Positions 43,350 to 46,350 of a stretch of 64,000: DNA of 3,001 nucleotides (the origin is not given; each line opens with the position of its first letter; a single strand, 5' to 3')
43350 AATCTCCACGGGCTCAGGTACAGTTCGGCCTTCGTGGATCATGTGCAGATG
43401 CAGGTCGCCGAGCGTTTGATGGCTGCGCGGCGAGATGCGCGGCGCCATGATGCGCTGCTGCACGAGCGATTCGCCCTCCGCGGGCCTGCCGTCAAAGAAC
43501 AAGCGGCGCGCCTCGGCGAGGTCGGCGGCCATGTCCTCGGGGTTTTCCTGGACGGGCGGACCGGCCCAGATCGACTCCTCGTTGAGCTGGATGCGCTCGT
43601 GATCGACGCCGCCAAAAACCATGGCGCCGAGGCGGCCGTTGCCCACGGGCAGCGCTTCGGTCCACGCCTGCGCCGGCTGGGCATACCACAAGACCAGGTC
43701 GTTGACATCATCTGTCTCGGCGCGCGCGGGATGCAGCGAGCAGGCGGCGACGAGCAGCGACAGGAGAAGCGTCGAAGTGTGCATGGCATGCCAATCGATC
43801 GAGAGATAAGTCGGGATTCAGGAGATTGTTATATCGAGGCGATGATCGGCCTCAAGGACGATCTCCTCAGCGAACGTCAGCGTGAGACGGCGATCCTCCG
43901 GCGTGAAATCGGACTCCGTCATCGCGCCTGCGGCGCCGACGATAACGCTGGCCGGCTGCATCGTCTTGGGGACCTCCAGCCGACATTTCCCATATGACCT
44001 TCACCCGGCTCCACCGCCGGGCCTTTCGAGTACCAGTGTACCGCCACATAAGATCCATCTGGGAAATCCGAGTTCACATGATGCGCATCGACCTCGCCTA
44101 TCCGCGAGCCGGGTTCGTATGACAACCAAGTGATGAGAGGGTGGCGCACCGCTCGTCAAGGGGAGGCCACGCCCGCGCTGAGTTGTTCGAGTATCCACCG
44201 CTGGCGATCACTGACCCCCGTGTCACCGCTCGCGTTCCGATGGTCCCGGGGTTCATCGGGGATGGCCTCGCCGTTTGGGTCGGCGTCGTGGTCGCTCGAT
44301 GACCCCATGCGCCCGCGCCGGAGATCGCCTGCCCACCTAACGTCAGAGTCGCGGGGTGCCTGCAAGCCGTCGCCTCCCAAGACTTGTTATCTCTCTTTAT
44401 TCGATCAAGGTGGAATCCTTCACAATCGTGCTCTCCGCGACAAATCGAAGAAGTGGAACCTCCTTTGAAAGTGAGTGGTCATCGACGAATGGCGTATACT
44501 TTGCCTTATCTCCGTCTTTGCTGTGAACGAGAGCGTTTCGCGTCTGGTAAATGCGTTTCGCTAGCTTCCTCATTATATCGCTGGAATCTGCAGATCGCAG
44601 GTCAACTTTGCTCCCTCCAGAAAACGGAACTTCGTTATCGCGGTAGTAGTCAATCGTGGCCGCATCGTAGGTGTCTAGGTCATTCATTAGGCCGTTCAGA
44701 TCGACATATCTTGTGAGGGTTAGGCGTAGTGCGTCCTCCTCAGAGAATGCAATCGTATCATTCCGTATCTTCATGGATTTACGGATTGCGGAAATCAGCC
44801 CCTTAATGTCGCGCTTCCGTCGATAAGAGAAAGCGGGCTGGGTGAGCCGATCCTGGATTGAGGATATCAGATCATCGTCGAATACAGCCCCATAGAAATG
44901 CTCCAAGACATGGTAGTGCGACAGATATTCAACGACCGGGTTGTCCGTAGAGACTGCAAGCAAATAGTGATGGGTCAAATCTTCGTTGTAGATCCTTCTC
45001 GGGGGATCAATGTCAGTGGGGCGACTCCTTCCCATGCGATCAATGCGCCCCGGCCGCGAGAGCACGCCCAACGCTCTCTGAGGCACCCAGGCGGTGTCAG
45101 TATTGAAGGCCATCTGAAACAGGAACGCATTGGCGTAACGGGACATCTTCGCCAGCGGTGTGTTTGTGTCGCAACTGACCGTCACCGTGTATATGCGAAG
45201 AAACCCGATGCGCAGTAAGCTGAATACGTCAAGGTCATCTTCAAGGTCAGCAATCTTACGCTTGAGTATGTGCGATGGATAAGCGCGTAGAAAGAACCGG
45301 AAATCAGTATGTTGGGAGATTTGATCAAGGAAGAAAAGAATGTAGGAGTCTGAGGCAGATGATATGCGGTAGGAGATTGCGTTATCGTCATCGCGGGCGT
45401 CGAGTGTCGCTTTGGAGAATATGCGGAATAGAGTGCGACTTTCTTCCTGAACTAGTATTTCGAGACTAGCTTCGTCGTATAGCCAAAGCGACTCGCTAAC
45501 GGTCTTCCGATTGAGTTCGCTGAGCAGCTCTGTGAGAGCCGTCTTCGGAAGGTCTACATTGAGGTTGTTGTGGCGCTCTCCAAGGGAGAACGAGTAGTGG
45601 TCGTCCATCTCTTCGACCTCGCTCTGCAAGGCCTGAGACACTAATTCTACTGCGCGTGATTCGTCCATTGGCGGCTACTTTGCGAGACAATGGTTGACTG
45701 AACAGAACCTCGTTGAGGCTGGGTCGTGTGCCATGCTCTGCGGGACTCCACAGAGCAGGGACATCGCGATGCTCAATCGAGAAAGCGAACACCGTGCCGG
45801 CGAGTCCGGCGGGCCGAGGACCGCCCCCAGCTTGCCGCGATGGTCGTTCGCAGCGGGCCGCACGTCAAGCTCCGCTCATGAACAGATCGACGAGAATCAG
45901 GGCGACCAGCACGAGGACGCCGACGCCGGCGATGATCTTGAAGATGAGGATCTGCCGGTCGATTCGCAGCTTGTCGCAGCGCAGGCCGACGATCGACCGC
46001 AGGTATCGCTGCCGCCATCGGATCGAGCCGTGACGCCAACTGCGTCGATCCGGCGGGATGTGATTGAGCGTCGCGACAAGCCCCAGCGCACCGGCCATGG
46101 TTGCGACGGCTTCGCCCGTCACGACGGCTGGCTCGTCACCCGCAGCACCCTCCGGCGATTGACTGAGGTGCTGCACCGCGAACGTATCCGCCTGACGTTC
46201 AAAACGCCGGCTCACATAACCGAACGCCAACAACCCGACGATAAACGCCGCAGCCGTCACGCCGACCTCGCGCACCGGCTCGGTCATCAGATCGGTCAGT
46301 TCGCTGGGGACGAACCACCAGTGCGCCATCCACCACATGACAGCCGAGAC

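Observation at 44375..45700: Single-gene low-GC islet encoding a protein with a C-terminal HEPN-like RNxxxH motif (candidate defense/abortive-infection gene)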

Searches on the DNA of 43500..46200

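Call 67: search_rna_families(source=window, start=43500, end=46200, threshold=evalue, max_evalue=1)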
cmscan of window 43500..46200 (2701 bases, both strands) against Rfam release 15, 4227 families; matches with E-value up to 1: 1.
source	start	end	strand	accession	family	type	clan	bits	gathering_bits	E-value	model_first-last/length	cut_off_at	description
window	45595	45634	-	RF01768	flavi_FSE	Cis-reg; frameshift_element;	-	18.1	43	0.55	1-62/62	no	ribosomal frameshift site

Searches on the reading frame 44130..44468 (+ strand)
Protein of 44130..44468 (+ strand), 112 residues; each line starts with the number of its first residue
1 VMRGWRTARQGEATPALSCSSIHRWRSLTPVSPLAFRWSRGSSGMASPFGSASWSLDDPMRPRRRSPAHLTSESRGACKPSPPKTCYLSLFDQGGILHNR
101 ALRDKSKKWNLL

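Call 65: search_protein_families(library=pfam, proteins=[window:44130-44468:+], max_evalue=0.01)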
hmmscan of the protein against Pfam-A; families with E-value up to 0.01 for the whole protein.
window:44130-44468:+ (112 aa): 0 families
